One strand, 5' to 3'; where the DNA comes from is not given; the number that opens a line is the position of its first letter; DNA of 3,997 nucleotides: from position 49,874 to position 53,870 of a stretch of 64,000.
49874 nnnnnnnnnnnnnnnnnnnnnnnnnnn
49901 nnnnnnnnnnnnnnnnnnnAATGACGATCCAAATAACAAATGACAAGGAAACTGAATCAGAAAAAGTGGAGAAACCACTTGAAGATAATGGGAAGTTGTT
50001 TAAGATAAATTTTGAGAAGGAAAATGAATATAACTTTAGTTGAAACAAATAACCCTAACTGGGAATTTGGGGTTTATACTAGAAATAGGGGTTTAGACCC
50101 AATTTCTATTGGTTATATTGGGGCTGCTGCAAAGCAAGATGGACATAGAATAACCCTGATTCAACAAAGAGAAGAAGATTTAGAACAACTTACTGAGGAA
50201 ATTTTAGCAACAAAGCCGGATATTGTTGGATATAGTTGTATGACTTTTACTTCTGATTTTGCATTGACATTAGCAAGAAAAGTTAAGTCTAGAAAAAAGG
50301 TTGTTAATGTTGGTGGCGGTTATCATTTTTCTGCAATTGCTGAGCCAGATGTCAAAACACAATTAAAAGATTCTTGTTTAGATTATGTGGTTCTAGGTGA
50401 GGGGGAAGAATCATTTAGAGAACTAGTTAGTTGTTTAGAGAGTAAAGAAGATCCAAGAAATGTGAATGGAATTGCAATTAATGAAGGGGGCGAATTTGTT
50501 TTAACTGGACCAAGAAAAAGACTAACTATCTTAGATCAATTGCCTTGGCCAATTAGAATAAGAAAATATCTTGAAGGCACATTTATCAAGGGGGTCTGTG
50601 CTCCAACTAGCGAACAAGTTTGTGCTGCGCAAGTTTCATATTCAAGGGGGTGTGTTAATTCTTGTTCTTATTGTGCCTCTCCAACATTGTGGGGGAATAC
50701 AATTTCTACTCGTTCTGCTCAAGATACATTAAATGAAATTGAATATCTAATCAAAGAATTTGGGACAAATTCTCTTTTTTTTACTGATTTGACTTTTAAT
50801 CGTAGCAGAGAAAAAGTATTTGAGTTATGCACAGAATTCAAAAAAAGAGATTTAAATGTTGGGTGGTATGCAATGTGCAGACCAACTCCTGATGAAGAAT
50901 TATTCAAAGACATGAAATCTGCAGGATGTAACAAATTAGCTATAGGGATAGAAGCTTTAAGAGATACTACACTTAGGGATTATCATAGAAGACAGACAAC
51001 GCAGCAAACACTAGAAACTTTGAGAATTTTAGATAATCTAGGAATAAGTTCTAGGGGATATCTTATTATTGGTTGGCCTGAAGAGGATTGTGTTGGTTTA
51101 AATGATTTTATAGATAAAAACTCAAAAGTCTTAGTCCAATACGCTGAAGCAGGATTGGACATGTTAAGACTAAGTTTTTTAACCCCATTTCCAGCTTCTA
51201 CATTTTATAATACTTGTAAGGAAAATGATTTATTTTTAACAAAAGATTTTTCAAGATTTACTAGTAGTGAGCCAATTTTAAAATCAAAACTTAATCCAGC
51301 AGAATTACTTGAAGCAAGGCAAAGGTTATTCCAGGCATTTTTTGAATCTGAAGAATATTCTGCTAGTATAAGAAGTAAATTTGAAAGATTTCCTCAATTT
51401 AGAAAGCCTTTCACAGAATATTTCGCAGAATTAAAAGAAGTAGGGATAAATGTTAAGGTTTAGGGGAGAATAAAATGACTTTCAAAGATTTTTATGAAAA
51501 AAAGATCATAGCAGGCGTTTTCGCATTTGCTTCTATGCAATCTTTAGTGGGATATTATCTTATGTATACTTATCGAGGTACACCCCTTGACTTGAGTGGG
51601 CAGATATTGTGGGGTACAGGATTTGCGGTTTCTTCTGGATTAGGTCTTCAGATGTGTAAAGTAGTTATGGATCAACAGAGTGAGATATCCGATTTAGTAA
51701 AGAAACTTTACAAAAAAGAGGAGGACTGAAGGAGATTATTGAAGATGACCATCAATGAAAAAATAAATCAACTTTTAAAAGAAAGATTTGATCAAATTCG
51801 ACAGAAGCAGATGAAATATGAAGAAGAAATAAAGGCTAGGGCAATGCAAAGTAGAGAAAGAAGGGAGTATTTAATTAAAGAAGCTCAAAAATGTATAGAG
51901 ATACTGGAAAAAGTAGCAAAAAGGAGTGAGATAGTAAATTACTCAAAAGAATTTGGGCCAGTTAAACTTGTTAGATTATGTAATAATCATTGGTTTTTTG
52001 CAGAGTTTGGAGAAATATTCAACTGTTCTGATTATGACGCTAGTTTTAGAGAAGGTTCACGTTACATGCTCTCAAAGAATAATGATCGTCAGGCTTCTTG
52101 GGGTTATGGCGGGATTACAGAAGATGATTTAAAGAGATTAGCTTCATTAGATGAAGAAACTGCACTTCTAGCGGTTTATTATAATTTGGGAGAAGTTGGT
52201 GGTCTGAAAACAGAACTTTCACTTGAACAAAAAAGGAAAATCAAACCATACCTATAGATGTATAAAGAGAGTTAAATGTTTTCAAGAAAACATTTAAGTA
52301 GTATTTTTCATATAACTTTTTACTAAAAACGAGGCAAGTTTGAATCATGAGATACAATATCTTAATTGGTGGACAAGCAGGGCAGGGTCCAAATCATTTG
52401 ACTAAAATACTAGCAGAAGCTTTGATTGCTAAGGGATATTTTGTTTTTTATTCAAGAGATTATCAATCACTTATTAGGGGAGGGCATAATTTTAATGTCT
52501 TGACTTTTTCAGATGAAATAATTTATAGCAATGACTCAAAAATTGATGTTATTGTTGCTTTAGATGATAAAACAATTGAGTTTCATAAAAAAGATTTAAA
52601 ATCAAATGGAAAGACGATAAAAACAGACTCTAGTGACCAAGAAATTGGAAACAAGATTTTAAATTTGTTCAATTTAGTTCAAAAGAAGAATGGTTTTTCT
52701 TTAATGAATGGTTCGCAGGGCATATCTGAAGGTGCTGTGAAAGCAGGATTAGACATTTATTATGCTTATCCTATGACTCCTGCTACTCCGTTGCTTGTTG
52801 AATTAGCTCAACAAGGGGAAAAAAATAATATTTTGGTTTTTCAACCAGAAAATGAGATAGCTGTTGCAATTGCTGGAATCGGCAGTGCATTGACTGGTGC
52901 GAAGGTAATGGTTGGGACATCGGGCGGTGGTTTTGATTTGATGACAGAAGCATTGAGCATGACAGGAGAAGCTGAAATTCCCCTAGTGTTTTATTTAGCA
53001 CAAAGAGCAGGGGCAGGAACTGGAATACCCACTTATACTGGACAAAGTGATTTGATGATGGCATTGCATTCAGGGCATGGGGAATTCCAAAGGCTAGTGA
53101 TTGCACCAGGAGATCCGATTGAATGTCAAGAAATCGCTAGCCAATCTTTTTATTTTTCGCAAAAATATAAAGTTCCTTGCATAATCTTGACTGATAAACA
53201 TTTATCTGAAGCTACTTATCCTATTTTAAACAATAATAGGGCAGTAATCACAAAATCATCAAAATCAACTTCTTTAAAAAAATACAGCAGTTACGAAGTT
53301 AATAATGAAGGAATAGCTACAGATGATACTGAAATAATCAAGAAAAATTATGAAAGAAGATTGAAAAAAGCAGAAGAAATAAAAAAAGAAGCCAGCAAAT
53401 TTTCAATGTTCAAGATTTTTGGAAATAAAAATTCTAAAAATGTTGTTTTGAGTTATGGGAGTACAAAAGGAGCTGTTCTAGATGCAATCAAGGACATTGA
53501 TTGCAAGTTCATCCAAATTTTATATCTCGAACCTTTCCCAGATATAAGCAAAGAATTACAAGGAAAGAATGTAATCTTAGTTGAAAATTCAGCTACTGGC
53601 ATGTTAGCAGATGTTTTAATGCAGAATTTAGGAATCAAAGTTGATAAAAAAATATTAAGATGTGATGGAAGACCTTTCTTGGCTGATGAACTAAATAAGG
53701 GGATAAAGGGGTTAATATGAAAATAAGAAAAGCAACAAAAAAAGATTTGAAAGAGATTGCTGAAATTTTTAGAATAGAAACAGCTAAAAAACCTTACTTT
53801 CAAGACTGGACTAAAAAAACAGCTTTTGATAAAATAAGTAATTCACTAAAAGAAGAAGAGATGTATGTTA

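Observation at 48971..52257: B12-radical-SAM operon whose neighbouring proteins share a DYD-containing motif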

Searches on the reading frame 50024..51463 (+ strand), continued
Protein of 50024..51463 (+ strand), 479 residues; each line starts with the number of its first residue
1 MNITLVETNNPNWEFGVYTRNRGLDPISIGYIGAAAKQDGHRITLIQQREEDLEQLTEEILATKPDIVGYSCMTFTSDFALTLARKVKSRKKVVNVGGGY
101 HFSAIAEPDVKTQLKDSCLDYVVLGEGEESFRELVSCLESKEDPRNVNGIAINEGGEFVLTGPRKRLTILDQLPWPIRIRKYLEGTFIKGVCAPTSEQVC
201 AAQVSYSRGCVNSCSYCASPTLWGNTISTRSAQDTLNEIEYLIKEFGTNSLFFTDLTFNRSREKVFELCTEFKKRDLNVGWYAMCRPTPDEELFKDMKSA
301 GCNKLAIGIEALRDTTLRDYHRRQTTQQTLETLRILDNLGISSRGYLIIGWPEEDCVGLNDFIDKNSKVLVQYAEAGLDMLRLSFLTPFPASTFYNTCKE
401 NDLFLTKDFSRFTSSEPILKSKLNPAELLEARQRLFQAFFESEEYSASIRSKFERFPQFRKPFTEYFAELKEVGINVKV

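Call 76: search_protein_families(library=ncbifam, proteins=[L069:6413-7306:+, L071:6506-8443:+, L071:3848-4315:+, L071:4360-5004:+], max_evalue=0.01)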
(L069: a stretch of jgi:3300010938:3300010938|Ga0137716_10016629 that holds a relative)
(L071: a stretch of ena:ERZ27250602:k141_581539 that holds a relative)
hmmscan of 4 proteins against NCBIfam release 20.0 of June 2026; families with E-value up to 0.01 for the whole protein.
L069:6413-7306:+ (297 aa): 3 families
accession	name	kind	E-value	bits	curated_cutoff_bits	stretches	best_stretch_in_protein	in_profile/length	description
TIGR01588.1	citE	equivalog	7e-30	104.1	443.4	1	6-265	2-251/288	citrate (pro-3S)-lyase subunit beta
NF038242.1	RipC_Ccl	equivalog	1.1e-29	103.8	375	1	8-264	2-241/268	itaconate degradation C-C-lyase RipC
NF041626.1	malyCoAlyase_Halo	equivalog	0.00031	19.8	500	1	90-268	100-284/340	L-malyl-CoA/beta-methylmalyl-CoA lyase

L071:6506-8443:+ (645 aa): 2 families
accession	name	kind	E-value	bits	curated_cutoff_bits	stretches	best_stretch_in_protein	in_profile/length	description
NF050060.1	e_nPHAscl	equivalog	4.1e-05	22.9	450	1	479-537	118-176/345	extracellular native short-chain-length polyhydroxyalkanoate depolymerase PhaZ7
NF007954.0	PRK10673.1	equivalog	0.0052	16.1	399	0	475-530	60-112/255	esterase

L071:3848-4315:+ (155 aa): 0 families

L071:4360-5004:+ (214 aa): 0 families

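Call 93: search_protein_families(library=padloc, proteins=[window:50024-51463:+], max_evalue=0.01)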
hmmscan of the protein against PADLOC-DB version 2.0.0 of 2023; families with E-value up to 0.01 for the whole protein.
window:50024-51463:+ (479 aa): 1 family
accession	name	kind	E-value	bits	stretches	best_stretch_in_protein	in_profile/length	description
PDLC04689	PDC-M51A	-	5.8e-07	26.7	1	23-354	20-337/420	-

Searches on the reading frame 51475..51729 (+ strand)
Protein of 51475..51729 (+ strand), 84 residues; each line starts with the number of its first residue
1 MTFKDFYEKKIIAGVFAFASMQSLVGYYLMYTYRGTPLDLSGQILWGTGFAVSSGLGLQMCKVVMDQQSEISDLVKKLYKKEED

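Call 3: search_protein_families(library=pfam, proteins=[window:51475-51729:+], max_evalue=0.1)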
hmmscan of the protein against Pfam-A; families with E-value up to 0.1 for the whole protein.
window:51475-51729:+ (84 aa): 0 families

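Call 4: search_protein_families(library=ncbifam, proteins=[window:51475-51729:+], max_evalue=0.1)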
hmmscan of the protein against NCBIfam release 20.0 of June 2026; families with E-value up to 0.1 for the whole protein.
window:51475-51729:+ (84 aa): 0 families

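Call 52: search_protein_families(library=pfam, proteins=[window:51475-51729:+], max_evalue=10)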
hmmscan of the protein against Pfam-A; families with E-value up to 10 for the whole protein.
window:51475-51729:+ (84 aa): 0 families

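Call 54: search_protein_families(library=phrogs, proteins=[window:51475-51729:+], max_evalue=1)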
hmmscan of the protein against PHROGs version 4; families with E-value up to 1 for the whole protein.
window:51475-51729:+ (84 aa): 2 families
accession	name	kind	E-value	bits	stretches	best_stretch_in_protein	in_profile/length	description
phrog_23826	-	unknown function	0.12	13.6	1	51-81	40-70/78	-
phrog_12003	-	head and packaging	0.28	9.8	1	18-77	1274-1331/1440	internal virion protein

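Call 93: search_protein_families(library=padloc, proteins=[window:51475-51729:+], max_evalue=0.01)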
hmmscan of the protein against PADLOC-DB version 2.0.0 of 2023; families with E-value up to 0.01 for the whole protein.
window:51475-51729:+ (84 aa): 0 families

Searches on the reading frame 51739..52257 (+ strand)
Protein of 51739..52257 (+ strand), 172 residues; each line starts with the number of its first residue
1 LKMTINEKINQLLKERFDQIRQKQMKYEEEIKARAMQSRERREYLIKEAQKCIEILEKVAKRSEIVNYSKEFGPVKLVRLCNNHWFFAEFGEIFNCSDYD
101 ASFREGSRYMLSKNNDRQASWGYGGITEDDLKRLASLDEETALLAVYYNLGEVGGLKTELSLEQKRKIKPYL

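Call 3: search_protein_families(library=pfam, proteins=[window:51739-52257:+], max_evalue=0.1)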
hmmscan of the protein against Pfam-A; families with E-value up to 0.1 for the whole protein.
window:51739-52257:+ (172 aa): 0 families

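Call 4: search_protein_families(library=ncbifam, proteins=[window:51739-52257:+], max_evalue=0.1)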
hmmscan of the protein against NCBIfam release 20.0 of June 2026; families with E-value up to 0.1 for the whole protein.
window:51739-52257:+ (172 aa): 1 family
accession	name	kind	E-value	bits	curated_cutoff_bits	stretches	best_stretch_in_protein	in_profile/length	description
TIGR01240.1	mevDPdecarb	equivalog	0.082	11.9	171.35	1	10-83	217-291/305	diphosphomevalonate decarboxylase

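Call 38: list_cluster_members(proteins=[P0121, P0122, window:51739-52257:+, window:51475-51729:+, window:49921-50043:+])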
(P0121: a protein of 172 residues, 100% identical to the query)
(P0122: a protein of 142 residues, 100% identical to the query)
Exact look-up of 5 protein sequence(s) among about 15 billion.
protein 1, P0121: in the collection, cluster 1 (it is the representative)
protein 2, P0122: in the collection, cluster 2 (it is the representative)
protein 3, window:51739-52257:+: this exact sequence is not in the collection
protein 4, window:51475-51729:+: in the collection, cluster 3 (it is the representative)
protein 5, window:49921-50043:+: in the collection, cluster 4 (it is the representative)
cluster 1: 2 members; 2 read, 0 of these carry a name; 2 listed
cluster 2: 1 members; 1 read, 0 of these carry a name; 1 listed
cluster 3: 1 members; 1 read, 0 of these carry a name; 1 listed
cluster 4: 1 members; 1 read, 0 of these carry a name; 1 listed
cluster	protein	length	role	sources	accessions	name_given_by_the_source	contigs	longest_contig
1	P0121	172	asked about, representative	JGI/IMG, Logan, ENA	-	-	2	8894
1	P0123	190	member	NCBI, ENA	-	-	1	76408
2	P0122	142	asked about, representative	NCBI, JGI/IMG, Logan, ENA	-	-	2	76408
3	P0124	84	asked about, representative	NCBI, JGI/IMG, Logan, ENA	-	-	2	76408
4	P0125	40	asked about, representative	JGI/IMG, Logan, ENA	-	-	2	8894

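Call 52: search_protein_families(library=pfam, proteins=[window:51739-52257:+], max_evalue=10)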
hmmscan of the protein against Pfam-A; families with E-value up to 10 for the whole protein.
window:51739-52257:+ (172 aa): 1 family
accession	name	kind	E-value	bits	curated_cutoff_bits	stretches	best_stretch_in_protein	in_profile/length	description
PF14265.11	DUF4355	-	0.13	13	25.4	1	5-65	5-70/124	Capsid assembly scaffolding protein Gp46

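Call 54: search_protein_families(library=phrogs, proteins=[window:51739-52257:+], max_evalue=1)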
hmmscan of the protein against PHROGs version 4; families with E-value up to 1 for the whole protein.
window:51739-52257:+ (172 aa): 4 families
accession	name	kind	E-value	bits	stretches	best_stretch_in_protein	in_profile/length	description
phrog_17155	-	unknown function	0.15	12.8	1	4-61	146-203/277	-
phrog_18796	-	unknown function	0.16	13.2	1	51-83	42-74/77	-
phrog_6376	-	unknown function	0.16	12.6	1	10-84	65-139/229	-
phrog_20094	-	DNA, RNA and nucleotide metabolism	0.19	12.2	1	4-54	23-71/241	DNA polymerase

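Call 93: search_protein_families(library=padloc, proteins=[window:51745-52257:+], max_evalue=0.01)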
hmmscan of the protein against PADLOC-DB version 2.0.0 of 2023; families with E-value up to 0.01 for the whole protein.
window:51745-52257:+ (170 aa): 0 families

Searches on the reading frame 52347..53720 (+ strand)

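Call 3: search_protein_families(library=pfam, proteins=[window:52347-53720:+], max_evalue=0.1)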
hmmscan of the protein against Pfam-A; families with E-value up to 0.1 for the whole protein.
window:52347-53720:+ (457 aa): 5 families
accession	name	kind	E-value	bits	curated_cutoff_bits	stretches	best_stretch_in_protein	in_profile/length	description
PF01855.24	POR_N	-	3.3e-42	145.2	27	1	128-329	1-202/231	Pyruvate flavodoxin/ferredoxin oxidoreductase, thiamine diP-bdg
PF01558.24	POR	-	4e-13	50.3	27.4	1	11-91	1-83/173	Pyruvate ferredoxin/flavodoxin oxidoreductase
PF02776.23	TPP_enzyme_N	-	0.012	15.8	26.8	1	120-223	1-103/119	Thiamine pyrophosphate enzyme, N-terminal TPP binding domain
PF10787.14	YfmQ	-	0.046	13.9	22.9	0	135-173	71-109/133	Uncharacterised protein from bacillus cereus group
PF00994.29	MoCF_biosynth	-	0.059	13.5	26.6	0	190-264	65-134/144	Probable molybdopterin binding domain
